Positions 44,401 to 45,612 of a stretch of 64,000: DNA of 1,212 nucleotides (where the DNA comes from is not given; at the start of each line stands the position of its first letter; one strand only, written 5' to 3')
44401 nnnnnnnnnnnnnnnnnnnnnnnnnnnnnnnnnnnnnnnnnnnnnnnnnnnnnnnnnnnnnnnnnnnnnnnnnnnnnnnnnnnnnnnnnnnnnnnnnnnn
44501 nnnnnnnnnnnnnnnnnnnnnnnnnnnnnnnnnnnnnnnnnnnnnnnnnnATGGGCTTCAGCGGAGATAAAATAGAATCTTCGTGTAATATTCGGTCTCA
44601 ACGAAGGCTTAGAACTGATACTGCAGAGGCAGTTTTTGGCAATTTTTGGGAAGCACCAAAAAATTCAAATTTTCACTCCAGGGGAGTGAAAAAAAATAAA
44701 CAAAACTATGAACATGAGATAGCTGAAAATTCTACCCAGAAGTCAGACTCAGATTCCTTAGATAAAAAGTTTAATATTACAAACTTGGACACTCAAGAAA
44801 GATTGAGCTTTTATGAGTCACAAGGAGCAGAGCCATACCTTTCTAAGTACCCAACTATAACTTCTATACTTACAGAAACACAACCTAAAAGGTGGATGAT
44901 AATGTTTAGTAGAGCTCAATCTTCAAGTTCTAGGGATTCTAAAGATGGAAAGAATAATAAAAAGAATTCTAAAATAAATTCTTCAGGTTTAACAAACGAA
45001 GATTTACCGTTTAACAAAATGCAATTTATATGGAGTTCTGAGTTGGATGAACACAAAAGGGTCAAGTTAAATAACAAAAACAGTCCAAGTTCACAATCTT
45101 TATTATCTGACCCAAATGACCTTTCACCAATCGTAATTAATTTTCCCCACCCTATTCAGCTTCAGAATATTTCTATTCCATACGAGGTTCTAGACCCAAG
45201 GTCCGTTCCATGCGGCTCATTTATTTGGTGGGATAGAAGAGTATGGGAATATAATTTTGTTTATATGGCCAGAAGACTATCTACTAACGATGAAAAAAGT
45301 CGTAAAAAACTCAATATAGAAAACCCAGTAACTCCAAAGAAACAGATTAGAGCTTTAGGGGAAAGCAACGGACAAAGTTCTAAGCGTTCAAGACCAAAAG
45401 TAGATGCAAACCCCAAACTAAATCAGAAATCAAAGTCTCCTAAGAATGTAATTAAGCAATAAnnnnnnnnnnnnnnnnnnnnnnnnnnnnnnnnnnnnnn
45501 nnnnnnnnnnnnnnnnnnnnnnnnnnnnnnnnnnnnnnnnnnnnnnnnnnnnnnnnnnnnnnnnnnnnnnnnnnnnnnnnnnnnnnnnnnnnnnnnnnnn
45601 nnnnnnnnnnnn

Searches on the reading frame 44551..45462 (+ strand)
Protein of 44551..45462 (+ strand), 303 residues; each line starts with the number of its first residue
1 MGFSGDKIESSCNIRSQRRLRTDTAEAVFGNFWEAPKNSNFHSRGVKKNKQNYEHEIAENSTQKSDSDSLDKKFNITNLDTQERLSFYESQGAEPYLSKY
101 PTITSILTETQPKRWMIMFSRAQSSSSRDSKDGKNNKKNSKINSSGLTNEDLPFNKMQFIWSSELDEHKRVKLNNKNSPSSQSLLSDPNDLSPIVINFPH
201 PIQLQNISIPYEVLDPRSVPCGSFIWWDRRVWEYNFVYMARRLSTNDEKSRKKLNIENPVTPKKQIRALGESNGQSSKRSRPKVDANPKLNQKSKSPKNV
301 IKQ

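Call 5: search_protein_families(library=pfam, proteins=[window:44551-45462:+], max_evalue=10)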
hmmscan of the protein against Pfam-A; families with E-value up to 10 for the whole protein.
window:44551-45462:+ (303 aa): 2 families
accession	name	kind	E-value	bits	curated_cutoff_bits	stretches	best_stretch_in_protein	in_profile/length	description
PF13751.12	DDE_Tnp_1_6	-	0.018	15.8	25.1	1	11-51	70-110/125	Transposase DDE domain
PF14784.11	ECSIT_C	-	0.17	12.6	29.6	1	178-217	1-40/130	C-terminal domain of the ECSIT protein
